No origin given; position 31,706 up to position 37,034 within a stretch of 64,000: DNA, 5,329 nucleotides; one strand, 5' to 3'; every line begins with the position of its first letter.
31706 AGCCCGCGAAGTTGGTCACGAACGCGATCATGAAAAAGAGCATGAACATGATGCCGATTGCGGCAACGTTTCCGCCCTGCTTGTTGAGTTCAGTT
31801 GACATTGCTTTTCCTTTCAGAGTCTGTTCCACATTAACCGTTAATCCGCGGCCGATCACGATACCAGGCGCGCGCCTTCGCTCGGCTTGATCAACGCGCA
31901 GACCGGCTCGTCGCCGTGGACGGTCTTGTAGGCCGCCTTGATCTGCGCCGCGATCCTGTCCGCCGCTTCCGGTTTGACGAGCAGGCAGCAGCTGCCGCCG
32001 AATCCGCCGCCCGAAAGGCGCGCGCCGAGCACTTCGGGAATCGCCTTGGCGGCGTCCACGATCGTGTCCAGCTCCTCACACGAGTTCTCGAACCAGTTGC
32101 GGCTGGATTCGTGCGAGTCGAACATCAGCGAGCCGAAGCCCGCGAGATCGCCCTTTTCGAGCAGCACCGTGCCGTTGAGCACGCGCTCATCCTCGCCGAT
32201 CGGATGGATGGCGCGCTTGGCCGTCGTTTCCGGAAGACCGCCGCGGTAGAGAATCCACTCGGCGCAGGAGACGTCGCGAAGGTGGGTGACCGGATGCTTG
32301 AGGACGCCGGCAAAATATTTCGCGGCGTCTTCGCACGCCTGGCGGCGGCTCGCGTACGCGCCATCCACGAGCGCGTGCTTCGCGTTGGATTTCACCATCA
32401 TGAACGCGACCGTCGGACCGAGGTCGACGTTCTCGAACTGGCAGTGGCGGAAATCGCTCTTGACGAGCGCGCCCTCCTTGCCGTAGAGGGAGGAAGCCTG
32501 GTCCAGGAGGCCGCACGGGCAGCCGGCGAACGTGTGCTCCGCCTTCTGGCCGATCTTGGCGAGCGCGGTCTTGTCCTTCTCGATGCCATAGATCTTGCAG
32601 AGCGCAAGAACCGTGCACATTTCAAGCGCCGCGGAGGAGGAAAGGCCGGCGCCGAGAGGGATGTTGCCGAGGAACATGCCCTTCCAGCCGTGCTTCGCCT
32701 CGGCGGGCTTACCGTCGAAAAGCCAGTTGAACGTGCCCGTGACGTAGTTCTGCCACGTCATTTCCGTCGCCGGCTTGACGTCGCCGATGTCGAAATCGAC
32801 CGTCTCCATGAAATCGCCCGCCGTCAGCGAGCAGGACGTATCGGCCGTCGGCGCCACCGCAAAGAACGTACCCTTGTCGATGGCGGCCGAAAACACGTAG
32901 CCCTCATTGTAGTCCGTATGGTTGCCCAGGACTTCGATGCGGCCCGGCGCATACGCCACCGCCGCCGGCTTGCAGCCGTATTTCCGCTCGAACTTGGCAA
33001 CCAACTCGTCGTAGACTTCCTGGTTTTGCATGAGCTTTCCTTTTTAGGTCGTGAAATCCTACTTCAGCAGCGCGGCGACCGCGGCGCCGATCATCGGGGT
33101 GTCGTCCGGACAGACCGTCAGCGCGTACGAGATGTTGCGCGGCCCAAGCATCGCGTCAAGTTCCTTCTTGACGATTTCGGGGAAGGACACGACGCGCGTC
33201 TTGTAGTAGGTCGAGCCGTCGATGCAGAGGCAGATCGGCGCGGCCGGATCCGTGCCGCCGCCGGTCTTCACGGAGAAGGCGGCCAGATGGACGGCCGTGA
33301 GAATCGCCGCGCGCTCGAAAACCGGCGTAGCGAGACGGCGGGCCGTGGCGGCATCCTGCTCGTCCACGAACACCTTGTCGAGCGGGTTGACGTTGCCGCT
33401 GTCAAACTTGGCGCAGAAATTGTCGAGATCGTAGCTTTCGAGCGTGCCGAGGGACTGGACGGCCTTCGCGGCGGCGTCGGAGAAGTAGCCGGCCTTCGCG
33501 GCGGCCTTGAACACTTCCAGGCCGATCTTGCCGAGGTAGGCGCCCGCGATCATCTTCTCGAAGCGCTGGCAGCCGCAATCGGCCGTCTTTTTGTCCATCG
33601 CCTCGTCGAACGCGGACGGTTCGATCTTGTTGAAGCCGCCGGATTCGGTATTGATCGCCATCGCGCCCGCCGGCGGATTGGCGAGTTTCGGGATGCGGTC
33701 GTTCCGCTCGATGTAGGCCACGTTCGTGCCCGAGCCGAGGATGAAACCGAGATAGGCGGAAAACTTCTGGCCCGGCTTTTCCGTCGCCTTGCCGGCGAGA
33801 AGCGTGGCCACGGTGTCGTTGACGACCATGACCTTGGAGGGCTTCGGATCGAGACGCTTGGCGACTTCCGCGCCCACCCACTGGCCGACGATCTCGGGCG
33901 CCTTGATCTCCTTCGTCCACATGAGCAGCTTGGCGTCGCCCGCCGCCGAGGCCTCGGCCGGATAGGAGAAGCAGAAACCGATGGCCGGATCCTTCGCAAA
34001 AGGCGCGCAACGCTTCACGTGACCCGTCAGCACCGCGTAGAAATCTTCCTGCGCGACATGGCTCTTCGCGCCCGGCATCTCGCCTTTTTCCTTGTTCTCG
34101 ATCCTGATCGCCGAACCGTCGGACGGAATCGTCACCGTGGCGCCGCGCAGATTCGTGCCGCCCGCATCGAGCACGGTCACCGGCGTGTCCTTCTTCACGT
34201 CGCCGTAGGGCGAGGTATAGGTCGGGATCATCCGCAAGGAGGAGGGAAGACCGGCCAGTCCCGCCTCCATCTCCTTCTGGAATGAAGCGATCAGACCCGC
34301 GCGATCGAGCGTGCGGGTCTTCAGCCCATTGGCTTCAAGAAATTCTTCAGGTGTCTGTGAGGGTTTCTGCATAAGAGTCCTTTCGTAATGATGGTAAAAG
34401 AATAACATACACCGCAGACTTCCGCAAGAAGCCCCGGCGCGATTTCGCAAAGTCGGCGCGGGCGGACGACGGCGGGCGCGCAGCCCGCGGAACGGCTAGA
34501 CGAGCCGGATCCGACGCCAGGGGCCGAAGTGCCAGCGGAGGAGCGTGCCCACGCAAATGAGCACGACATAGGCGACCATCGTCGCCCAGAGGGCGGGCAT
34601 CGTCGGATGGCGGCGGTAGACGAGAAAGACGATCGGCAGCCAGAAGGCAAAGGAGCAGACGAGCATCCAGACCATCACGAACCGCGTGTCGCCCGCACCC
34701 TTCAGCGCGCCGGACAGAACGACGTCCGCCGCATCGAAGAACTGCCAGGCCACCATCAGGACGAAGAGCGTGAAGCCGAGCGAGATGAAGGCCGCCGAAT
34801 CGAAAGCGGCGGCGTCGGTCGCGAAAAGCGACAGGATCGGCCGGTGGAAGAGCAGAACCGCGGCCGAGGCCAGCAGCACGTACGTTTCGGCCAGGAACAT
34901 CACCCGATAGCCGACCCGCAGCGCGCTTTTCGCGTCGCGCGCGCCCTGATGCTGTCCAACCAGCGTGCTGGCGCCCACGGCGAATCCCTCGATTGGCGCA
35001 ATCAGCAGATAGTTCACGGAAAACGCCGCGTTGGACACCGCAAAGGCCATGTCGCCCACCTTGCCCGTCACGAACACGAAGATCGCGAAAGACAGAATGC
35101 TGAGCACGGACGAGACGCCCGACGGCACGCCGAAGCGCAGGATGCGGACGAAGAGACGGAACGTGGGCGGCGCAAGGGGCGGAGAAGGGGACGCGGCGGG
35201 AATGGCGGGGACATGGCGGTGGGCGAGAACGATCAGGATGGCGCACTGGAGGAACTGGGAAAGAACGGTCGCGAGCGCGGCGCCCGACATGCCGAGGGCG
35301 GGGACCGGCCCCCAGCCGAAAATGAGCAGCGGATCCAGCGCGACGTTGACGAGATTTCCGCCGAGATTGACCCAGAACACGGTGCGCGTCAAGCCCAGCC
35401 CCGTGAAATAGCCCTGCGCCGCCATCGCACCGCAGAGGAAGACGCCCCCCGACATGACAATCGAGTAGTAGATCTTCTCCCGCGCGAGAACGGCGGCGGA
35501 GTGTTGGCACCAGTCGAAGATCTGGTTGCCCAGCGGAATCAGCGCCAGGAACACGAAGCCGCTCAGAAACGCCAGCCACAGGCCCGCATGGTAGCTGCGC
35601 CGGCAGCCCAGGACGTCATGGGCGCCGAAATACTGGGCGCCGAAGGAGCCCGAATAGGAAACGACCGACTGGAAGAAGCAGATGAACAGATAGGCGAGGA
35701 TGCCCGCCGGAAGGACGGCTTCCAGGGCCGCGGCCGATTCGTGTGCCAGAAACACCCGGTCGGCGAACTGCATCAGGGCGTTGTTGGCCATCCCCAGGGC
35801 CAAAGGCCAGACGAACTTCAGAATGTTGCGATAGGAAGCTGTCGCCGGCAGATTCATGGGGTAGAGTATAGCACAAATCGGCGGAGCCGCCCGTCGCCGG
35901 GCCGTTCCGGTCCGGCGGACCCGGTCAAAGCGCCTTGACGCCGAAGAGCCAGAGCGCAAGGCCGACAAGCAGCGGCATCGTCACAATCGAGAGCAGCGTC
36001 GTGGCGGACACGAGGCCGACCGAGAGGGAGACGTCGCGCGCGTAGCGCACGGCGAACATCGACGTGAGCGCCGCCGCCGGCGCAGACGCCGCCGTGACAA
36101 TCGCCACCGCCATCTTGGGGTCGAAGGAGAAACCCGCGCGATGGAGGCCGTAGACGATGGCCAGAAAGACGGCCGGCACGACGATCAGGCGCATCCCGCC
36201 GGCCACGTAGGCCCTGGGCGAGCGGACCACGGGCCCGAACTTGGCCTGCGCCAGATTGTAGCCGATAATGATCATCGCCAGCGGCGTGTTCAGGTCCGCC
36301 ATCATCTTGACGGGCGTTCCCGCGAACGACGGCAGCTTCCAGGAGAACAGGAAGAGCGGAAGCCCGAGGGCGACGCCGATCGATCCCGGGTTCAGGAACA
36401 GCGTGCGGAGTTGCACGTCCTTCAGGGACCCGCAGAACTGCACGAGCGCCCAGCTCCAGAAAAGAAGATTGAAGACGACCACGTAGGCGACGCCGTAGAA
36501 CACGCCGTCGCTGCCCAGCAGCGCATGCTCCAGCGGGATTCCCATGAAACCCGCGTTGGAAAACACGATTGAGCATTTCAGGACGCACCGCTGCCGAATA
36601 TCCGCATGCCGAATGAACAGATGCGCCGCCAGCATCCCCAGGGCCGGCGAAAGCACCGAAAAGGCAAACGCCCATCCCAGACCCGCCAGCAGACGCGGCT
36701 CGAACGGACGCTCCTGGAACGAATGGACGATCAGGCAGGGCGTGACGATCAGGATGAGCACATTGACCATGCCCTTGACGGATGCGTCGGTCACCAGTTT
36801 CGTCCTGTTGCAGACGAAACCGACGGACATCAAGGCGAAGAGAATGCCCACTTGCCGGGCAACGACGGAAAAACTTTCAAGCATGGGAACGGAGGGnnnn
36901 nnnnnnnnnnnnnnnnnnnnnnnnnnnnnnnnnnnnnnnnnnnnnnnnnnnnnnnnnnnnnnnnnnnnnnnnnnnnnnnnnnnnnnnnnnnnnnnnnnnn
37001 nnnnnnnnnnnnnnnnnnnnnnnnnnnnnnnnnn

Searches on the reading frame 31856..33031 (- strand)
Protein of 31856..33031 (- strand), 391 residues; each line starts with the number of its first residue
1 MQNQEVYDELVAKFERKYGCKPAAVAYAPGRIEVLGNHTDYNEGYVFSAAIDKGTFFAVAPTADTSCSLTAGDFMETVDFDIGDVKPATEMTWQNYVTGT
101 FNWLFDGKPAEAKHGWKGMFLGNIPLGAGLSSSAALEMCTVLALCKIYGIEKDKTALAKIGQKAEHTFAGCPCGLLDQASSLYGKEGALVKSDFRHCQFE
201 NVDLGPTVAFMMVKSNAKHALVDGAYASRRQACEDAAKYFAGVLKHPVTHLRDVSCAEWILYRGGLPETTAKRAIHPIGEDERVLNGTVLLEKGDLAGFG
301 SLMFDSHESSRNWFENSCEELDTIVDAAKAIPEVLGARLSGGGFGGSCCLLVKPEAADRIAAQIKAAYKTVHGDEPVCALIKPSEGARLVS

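Call 7: search_protein_families(library=pfam, proteins=[window:31856-33031:-], max_evalue=0.001)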
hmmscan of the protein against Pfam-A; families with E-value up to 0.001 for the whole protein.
window:31856-33031:- (391 aa): 3 families
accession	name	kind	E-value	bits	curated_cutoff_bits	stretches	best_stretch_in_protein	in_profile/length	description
PF10509.15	GalKase_gal_bdg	-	5.1e-19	68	23.1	1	12-61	1-49/49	Galactokinase galactose-binding signature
PF00288.32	GHMP_kinases_N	-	1.4e-17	64.1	22.3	1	96-185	2-87/87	GHMP kinases N terminal domain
PF08544.19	GHMP_kinases_C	-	1.2e-13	51.7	21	1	290-369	4-84/85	GHMP kinases C terminal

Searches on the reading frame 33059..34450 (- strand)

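Call 20: search_protein_families(library=pfam, proteins=[window:33059-34450:-], max_evalue=0.001)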
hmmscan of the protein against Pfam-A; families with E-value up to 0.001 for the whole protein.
window:33059-34450:- (463 aa): 2 families
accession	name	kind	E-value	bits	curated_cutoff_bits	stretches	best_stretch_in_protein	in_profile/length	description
PF03727.22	Hexokinase_2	-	1.5e-34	119.9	24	1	234-461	2-241/242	Hexokinase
PF00349.27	Hexokinase_1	-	1.8e-22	80.6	24.3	1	53-220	19-199/201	Hexokinase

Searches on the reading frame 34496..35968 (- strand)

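Call 20: search_protein_families(library=pfam, proteins=[window:34496-35968:-], max_evalue=0.001)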
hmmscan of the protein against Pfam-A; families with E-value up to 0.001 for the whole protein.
window:34496-35968:- (490 aa): 1 family
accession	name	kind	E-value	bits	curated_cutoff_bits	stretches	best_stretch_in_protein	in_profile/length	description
PF01554.23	MatE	-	3e-33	115.2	24.9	2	282-444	1-156/161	MatE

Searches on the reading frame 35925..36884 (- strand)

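Call 20: search_protein_families(library=pfam, proteins=[window:35925-36884:-], max_evalue=0.001)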
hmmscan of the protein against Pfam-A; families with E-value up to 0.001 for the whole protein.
window:35925-36884:- (319 aa): 2 families
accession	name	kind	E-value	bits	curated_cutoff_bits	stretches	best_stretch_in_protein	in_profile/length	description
PF03547.23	Mem_trans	-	1.2e-28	100.1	25.7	1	10-306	4-342/343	Membrane transport protein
PF01758.21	SBF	-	7e-07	29.5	24.3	1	203-310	7-114/191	Sodium Bile acid symporter family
